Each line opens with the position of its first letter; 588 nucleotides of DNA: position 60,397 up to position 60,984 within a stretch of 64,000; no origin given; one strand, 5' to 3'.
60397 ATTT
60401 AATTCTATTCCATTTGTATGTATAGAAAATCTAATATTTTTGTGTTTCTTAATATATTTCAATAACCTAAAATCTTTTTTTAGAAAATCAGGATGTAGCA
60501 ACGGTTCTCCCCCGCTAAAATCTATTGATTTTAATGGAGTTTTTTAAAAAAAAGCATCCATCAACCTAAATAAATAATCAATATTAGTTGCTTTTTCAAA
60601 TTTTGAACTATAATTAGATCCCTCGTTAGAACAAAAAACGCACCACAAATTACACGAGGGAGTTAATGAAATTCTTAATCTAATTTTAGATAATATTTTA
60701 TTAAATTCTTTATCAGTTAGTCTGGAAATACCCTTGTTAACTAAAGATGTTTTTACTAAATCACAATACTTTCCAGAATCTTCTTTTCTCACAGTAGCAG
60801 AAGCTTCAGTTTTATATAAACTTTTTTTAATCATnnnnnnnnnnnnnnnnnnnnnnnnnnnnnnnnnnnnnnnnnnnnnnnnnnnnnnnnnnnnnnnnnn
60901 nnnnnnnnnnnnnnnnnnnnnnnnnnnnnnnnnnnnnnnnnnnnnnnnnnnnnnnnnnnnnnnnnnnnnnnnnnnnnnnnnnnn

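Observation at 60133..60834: Radical SAM gene split by one in-frame TAA embedded in a T8A6 homopolymer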

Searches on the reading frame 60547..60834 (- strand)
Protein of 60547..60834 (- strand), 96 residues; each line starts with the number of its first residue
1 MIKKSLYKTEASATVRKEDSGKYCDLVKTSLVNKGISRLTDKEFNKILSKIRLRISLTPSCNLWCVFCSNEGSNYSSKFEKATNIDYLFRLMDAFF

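Call 13: find_encoding_contigs(protein=P0080, flank=6000, max_places=10)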
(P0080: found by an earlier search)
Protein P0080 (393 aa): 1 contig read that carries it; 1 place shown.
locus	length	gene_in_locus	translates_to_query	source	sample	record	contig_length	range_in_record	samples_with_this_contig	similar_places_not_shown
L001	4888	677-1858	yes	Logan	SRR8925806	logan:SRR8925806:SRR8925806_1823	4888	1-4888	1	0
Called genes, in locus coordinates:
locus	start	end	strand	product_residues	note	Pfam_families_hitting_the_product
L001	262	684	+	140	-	PF00293:NUDIX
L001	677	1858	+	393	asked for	PF04055:Radical_SAM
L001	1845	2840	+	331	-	PF04055:Radical_SAM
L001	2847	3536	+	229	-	PF09837:DUF2064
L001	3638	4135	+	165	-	PF01272:GreA_GreB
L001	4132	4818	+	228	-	-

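Call 14: find_encoding_contigs(protein=P0081, flank=4000, max_places=10)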
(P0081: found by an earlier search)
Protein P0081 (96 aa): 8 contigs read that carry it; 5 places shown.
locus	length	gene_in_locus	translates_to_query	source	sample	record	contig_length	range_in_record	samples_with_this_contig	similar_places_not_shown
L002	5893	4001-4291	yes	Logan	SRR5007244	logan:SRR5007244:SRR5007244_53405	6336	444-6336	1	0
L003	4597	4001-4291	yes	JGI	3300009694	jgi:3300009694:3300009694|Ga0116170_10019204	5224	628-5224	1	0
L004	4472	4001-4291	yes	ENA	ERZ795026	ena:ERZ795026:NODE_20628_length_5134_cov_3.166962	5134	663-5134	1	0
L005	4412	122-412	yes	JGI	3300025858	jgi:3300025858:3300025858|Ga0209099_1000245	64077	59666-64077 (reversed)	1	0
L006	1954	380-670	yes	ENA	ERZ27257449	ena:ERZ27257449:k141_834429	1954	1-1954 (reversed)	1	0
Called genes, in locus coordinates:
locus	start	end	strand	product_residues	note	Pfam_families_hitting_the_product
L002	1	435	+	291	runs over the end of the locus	?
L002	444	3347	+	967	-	PF00133:tRNA-synt_1, PF09334:tRNA-synt_1g (weak), PF08264:Anticodon_1, PF19302:DUF5915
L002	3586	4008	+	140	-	PF00293:NUDIX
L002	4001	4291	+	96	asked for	-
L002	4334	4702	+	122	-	PF04055:Radical_SAM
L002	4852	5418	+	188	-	PF04011:LemA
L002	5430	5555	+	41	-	-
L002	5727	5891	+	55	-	?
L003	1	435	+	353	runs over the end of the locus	?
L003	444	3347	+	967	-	PF00133:tRNA-synt_1, PF09334:tRNA-synt_1g (weak), PF08264:Anticodon_1, PF19302:DUF5915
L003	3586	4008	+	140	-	PF00293:NUDIX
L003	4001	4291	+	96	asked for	-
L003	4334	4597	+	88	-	?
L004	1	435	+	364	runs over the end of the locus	?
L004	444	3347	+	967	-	PF00133:tRNA-synt_1, PF09334:tRNA-synt_1g (weak), PF08264:Anticodon_1, PF19302:DUF5915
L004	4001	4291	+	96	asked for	-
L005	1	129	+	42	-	?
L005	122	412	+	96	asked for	-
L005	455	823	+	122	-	PF04055:Radical_SAM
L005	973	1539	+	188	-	PF04011:LemA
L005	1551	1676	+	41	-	-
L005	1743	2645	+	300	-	PF05569:Peptidase_M56 (weak), PF01435:Peptidase_M48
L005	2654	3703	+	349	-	PF00224:PK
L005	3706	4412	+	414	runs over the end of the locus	PF01136:Peptidase_U32, PF16325:Peptidase_U32_C (weak)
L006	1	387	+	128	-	?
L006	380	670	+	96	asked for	-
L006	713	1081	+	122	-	PF04055:Radical_SAM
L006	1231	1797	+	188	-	PF04011:LemA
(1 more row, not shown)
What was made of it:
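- Tried and rejected: The 96-aa product was used instead (call 14).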

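Call 19: search_protein_families(library=ncbifam, proteins=[P0080, L001:1845-2840:+, L001:2847-3536:+, L001:3638-4135:+, L001:4132-4818:+], max_evalue=0.001)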
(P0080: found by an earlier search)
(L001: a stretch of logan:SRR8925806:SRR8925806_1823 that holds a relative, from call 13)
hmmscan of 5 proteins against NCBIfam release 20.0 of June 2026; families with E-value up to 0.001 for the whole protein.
P0080 (393 aa): 58 families (the best 25 are shown)
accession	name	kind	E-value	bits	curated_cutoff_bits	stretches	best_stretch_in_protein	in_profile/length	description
TIGR02666.1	moaA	equivalog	7.9e-27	94.1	284.05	1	52-265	11-214/336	GTP 3',8-cyclase MoaA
NF001199.0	PRK00164.2-1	equivalog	1.3e-25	90.2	231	1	52-367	13-295/308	GTP 3',8-cyclase MoaA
TIGR02668.1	moaA_archaeal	equivalog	9.9e-24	83.8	325.25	1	52-367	11-292/303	GTP 3',8-cyclase MoaA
NF038283.1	viperin_w_prok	equivalog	3.2e-17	62.6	180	1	57-204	8-153/281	viperin family antiviral radical SAM protein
TIGR04068.1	rSAM_ocin_clost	equivalog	8.8e-14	51.2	500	1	44-239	79-267/462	Cys-rich peptide radical SAM maturase CcpM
TIGR02493.1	PFLA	equivalog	1.8e-13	50.4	231.75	1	59-238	23-187/235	pyruvate formate-lyase-activating protein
NF045702.1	rSAM_GDGT_ether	equivalog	2.8e-12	46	450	1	54-236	89-255/486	tetraether lipid synthase Tes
TIGR04317.1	W_rSAM_matur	equivalog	4.7e-12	45.7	380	1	52-196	5-138/349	tungsten cofactor oxidoreductase radical SAM maturase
TIGR03974.1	rSAM_six_Cys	equivalog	1.9e-11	43.5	425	1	53-197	99-247/451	thioether cross-link-forming SCIFF peptide maturase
NF047865.1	rSAM_PapB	equivalog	3.6e-11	42.9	340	1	54-166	6-121/330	PapB family radical SAM/SPASM ranthipeptide maturase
TIGR04054.1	rSAM_NirJ1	equivalog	7.5e-11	41.3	650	1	57-184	42-161/387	putative heme d1 biosynthesis radical SAM protein NirJ1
TIGR04251.1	SCM_rSAM_ScmF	equivalog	4.9e-10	39.3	400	1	55-224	8-163/353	SynChlorMet cassette radical SAM/SPASM protein ScmF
NF033640.1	N_Twi_rSAM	subfamily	5e-10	39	170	1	51-164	111-237/398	twitch domain-containing radical SAM protein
TIGR04280.1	geopep_mat_rSAM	hypoth_equivalog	6.8e-10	38.5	400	1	43-153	76-188/428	geopeptide radical SAM maturase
NF048010.1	SfplDhtActHpsHDes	equivalog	7.6e-10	38.1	430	1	104-264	135-280/298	(2S)-3-sulfopropanediol dehydratase activating enzyme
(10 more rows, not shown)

L001:1845-2840:+ (331 aa): 57 families (the best 25 are shown)
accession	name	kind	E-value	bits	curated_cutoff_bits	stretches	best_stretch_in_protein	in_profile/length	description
TIGR02666.1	moaA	equivalog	3.5e-34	118.3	284.05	1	17-311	11-303/336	GTP 3',8-cyclase MoaA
TIGR02668.1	moaA_archaeal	equivalog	3.5e-34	118.2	325.25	1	18-309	12-290/303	GTP 3',8-cyclase MoaA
NF001199.0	PRK00164.2-1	equivalog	1.5e-30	106.4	231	1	17-310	13-297/308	GTP 3',8-cyclase MoaA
NF012164.0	AlbA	equivalog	2.4e-15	55.9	850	1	20-185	117-278/442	subtilosin maturase AlbA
TIGR04317.1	W_rSAM_matur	equivalog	2.6e-15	56.4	380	1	18-170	6-158/349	tungsten cofactor oxidoreductase radical SAM maturase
NF050035.1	rSAM_WgK_link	exception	2.9e-15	56.1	650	1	19-149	12-139/367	radical SAM/SPASM peptide maturase WgkB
TIGR04251.1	SCM_rSAM_ScmF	equivalog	3.5e-14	53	400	1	20-195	8-181/353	SynChlorMet cassette radical SAM/SPASM protein ScmF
NF038283.1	viperin_w_prok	equivalog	2.7e-13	49.8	180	1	22-208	8-198/281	viperin family antiviral radical SAM protein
TIGR04545.1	rSAM_ahbD_hemeb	equivalog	6e-13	48.9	500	1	22-205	6-182/339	heme b synthase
TIGR02495.1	NrdG2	equivalog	1e-12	47.8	131.15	1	25-181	25-176/193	anaerobic ribonucleoside-triphosphate reductase activating protein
TIGR04250.1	SCM_rSAM_ScmE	equivalog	2.8e-12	46.2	400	1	19-184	6-167/358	SynChlorMet cassette radical SAM/SPASM protein ScmE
NF045702.1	rSAM_GDGT_ether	equivalog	1.2e-11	43.9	450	1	18-201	88-268/486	tetraether lipid synthase Tes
NF045646.2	rSAM_Se_TrsS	equivalog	2.7e-11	42.7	490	1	20-202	90-267/441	radical SAM (seleno)protein TrsS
TIGR02109.1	PQQ_syn_pqqE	equivalog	4e-11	42.5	381.35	1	18-169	9-155/358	pyrroloquinoline quinone biosynthesis protein PqqE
TIGR03977.1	rSAM_pair_HxsC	equivalog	9.6e-11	41.1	267.9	1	21-186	30-190/292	His-Xaa-Ser system radical SAM maturase HxsC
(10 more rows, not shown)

L001:2847-3536:+ (229 aa): 2 families
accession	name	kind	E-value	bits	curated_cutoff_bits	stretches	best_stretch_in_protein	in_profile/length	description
TIGR04282.1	glyco_like_cofC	hypoth_equivalog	4.5e-24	85.3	134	1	10-205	1-189/189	TIGR04282 family arsenosugar biosynthesis glycosyltransferase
TIGR03552.1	F420_cofC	equivalog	0.00077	19.1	105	0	19-151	9-134/196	2-phospho-L-lactate guanylyltransferase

L001:3638-4135:+ (165 aa): 9 families
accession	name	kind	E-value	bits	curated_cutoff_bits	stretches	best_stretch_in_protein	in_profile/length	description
TIGR01462.1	greA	subfamily_domain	1e-10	41.9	139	1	63-149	60-150/151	transcription elongation factor GreA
NF001263.0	PRK00226.1-4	equivalog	1.2e-09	38.3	145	1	62-144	66-152/160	transcription elongation factor GreA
NF001261.0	PRK00226.1-2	equivalog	9.4e-09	35.3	167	1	40-148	41-153/157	transcription elongation factor GreA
NF011309.0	PRK14720.1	equivalog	9.5e-08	30.6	714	1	64-149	811-900/906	transcription elongation factor GreA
TIGR01461.1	greB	equivalog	8.3e-06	25.6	171.05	1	73-149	73-152/156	transcription elongation factor GreB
NF004396.0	PRK05753.1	equivalog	2.5e-05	24.1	109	1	107-137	82-112/137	nucleoside diphosphate kinase regulator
NF002506.1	PRK01885.1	equivalog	3.1e-05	23.7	188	1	68-147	69-150/156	transcription elongation factor GreB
NF001264.0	PRK00226.1-5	equivalog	6e-05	22.9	180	1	62-144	60-150/158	transcription elongation factor GreA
NF001260.0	PRK00226.1-1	equivalog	0.00033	20.3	234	1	73-135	76-142/160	transcription elongation factor GreA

L001:4132-4818:+ (228 aa): 1 family
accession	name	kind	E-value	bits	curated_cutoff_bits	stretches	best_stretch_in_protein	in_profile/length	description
TIGR00041.1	DTMP_kinase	equivalog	1.6e-06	27.9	83.25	1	4-160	5-153/196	dTMP kinase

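Call 20: search_protein_families(library=pfam, proteins=[P0080, L001:1845-2840:+, L001:2847-3536:+, L001:3638-4135:+, L001:4132-4818:+], max_evalue=0.01)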
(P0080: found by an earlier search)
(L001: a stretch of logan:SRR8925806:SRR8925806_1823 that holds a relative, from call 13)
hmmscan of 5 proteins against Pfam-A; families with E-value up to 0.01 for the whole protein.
P0080 (393 aa): 2 families
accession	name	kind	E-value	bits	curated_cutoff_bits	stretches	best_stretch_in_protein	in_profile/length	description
PF04055.27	Radical_SAM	-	6.9e-20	72.3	29.5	1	55-227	1-162/166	Radical SAM superfamily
PF13353.11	Fer4_12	-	0.00013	22.7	22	1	60-164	14-113/137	4Fe-4S single cluster domain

L001:1845-2840:+ (331 aa): 3 families
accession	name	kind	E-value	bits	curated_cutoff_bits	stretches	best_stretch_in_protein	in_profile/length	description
PF04055.27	Radical_SAM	-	1.2e-22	81.3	29.5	1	20-177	1-160/166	Radical SAM superfamily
PF13353.11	Fer4_12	-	0.00011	23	22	1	25-109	14-98/137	4Fe-4S single cluster domain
PF19238.5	Radical_SAM_2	-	0.00014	22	26.7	1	95-177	57-133/151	Radical SAM-like domain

L001:2847-3536:+ (229 aa): 2 families
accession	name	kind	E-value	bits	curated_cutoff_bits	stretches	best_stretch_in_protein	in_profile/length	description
PF09837.15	DUF2064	-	6.9e-15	55.4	25.8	1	96-170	46-120/120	Uncharacterized protein conserved in bacteria (DUF2064)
PF01983.22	CofC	-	0.00012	21.8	22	1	96-151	77-130/217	Guanylyl transferase CofC like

L001:3638-4135:+ (165 aa): 2 families
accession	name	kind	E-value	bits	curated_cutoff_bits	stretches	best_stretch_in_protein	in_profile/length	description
PF01272.25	GreA_GreB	-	1e-09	38.6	26.9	1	79-145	2-71/77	Transcription elongation factor, GreA/GreB, C-term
PF03123.20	CAT_RBD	-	0.0054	17.1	25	0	125-147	31-51/57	CAT RNA binding domain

L001:4132-4818:+ (228 aa): 1 family
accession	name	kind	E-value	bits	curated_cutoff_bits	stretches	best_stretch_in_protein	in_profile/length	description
PF02223.23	Thymidylate_kin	-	7.4e-05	23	27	1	8-143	1-125/185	Thymidylate kinase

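Call 23: find_encoding_contigs(protein=P0082, flank=3000, max_places=6)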
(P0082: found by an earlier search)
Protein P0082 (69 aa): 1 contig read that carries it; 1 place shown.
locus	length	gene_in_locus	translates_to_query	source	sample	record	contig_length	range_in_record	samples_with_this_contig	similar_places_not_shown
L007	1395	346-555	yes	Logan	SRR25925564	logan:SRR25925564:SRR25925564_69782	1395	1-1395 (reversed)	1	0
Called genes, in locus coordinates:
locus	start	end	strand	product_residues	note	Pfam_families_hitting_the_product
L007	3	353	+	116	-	?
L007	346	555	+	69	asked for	-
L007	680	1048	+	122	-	PF04055:Radical_SAM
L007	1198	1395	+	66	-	?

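Call 24: find_encoding_contigs(protein=P0085, flank=3000, max_places=6)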
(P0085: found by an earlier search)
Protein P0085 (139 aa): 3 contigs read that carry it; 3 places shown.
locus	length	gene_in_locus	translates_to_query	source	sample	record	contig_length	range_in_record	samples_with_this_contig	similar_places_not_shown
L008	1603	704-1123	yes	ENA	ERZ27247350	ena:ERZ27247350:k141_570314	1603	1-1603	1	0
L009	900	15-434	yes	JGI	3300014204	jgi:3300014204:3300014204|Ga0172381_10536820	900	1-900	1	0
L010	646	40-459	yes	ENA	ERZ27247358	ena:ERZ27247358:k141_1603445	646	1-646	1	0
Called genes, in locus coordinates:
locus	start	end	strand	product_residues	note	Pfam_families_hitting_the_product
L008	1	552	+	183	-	?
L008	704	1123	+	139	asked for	PF00293:NUDIX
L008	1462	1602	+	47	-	?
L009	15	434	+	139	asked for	PF00293:NUDIX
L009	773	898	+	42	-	?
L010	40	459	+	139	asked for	PF00293:NUDIX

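Call 28: find_related_loci(query=A1, collection=genome_contigs, flank=6000)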
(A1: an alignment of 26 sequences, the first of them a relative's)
Query A1 (393 aa) in genome_contigs; peptide patterns used: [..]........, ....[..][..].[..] (x = any residue, [..] = any of these).
106 stretches matched a pattern; 20 encode a relative of the query (tblastn E <= 1e-3); 20 distinct loci.
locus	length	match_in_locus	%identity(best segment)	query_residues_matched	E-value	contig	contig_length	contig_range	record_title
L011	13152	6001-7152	63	10-393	5e-171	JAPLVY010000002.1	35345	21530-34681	MAG: Candidatus Falkowbacteria bacterium isolate LacPavin_0818_WC55_MAG_40_9 LacPavin_0818_WC55_scaffold_183682, whole g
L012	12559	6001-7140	59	10-391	2e-157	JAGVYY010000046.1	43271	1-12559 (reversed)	Candidatus Woesearchaeota archaeon isolate RIFCSPHIGHO2_02_FULL_32_10 rifcsphigho2_02_scaffold_1274, whole genome shotgu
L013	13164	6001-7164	59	7-393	5e-155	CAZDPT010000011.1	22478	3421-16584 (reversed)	MAG TPA_asm: uncultured Candidatus Saccharibacteria bacterium isolate SRP141376_co1_90 genome assembly, contig: NODE_499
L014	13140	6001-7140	58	10-392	1e-153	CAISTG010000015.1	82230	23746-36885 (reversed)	MAG: Candidatus Buchananbacteria bacterium isolate MJ-time_bin-7222 genome assembly, contig: bin-7222:15/66, whole genom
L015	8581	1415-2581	59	4-393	2e-153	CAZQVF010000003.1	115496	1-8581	MAG TPA_asm: uncultured Gammaproteobacteria bacterium isolate SRP077602_co2_149 genome assembly, contig: NODE_181_length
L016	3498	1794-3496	59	10-393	5e-158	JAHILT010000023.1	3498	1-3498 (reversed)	MAG: Patescibacteria group bacterium isolate KR13_N2.mb.37 KR13_N2.mb.37_k141_133970, whole genome shotgun sequence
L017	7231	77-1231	58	4-390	2e-151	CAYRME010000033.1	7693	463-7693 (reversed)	MAG TPA_asm: uncultured Candidatus Saccharibacteria bacterium isolate binchicken_co32_462 genome assembly, contig: NODE_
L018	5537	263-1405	55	10-392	4e-150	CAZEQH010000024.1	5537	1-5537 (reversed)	MAG TPA_asm: uncultured Candidatus Saccharibacteria bacterium isolate binchicken_co151_87 genome assembly, contig: NODE_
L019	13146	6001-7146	56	10-393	1e-144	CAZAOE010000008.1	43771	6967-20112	MAG TPA_asm: uncultured Gammaproteobacteria bacterium isolate SRP178699_co1_436 genome assembly, contig: NODE_784_length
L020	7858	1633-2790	53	6-391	5e-142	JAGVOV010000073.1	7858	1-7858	MAG: archaeon isolate DeMMO3_37 c_000000096181, whole genome shotgun sequence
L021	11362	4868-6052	53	8-391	6e-140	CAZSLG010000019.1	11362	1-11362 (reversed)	MAG TPA_asm: uncultured Gammaproteobacteria bacterium isolate SRP062349_co5_136 genome assembly, contig: NODE_2427_lengt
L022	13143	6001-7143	51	10-393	1e-133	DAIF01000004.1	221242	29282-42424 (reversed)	MAG TPA_asm: Candidatus Pacearchaeota archaeon UBA73 UBA73_contig_4251, whole genome shotgun sequence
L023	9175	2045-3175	51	10-386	4e-129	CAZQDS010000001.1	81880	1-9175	MAG TPA_asm: uncultured Methanosarcinales archaeon isolate SRP173033_co2_62 genome assembly, contig: NODE_92_length_8188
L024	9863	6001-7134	50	7-388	2e-125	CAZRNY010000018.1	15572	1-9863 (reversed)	MAG TPA_asm: uncultured Candidatus Saccharibacteria bacterium isolate binchicken_co220_50 genome assembly, contig: NODE_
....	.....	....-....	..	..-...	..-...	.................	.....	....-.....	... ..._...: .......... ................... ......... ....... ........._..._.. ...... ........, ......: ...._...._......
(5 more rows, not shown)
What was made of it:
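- Tried and rejected: The nearest named loci with the same gene order are Candidatus Falkowbacteria and Patescibacteria (call 28).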

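Call 37: search_solved_structures(query=A1, max_evalue=0.00001)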
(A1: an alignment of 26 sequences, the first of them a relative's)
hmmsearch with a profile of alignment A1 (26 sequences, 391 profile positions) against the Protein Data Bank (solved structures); distinct sequences matched with E-value up to 0.00001: 15.
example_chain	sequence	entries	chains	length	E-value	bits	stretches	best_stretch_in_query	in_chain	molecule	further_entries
5wgg_A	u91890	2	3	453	1.9e-10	43.2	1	52-164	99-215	Radical SAM domain protein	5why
1tv7_A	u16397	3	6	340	2.4e-09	39.7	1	51-316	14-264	Molybdenum cofactor biosynthesis protein A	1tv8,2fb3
9dfw_A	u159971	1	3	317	1.2e-08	37.4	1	52-175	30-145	Radical SAM core domain-containing protein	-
9dgw_A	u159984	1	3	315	1.2e-08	37.4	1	52-175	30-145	Radical SAM core domain-containing protein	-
7n7i_A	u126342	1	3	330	2.5e-08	36.3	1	54-175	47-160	Viperin-like enzyme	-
6b4c_A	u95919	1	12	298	2.7e-08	36.2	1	54-175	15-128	Viperin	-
2fb2_A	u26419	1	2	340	2.7e-08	36.2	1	52-316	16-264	Molybdenum cofactor biosynthesis protein A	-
9dfu_A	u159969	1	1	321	4.6e-08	35.4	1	51-229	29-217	Radical SAM core domain-containing protein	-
9dfn_A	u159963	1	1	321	1e-07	34.3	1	52-229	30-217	Radical SAM core domain-containing protein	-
8wm2_A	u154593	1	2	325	1.7e-07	33.6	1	27-164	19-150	Fe-S radical SAM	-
7n7h_A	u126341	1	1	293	8.5e-07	31.2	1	53-170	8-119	VIPERIN-LIKE ENZYME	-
7tol_A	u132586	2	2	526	6.1e-06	28.4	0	53-154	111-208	glycerol dibiphytanyl glycerol tetraether - macrocyclic archaeol synthase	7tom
7bi7_A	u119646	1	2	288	6.6e-06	28.3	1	51-222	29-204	FeMo cofactor biosynthesis protein NifB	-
7jmb_A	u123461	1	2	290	6.7e-06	28.3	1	51-222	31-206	Nitrogenase iron-molybdenum cofactor biosynthesis protein NifB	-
7jma_A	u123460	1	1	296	7.1e-06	28.2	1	51-222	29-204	Nitrogenase iron-molybdenum cofactor biosynthesis protein NifB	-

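Call 38: search_solved_structures(query=L001:2847-3536:+, max_evalue=0.01)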
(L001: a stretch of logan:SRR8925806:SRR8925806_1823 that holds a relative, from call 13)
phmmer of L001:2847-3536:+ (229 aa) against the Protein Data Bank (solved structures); distinct sequences matched with E-value up to 0.01: 1.
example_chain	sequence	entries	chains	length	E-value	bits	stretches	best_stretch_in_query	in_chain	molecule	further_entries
3cgx_A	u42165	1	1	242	1.1e-13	54.5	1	6-206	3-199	Putative nucleotide-diphospho-sugar transferase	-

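Call 40: search_protein_families(library=padloc, proteins=[P0080, L001:1845-2840:+, L001:2847-3536:+, L001:3638-4135:+, L001:4132-4818:+], max_evalue=0.001)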
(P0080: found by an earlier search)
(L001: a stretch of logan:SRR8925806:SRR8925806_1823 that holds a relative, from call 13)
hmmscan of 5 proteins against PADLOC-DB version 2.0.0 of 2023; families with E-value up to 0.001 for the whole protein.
P0080 (393 aa): 2 families
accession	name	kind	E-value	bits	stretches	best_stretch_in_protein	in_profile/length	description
PDLC02903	pVip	-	6.5e-19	66.4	1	56-218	5-147/257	Viperins not associated with kinases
PDLC02904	pVip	-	3.3e-15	54.3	1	56-236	8-167/262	Viperins associated with kinases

L001:1845-2840:+ (331 aa): 2 families
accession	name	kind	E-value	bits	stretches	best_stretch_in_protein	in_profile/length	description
PDLC02903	pVip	-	1.6e-16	58.5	1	21-204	5-177/257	Viperins not associated with kinases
PDLC02904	pVip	-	1.7e-16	58.6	1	22-212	9-187/262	Viperins associated with kinases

L001:2847-3536:+ (229 aa): 0 families

L001:3638-4135:+ (165 aa): 0 families

L001:4132-4818:+ (228 aa): 1 family
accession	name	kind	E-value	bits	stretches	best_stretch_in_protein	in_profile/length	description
PDLC02216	RdrA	-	0.00097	15.5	0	6-42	61-98/900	-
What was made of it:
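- Tried and rejected: Known defence system: PADLOC gives only weak, partial pVip core matches (call 40).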
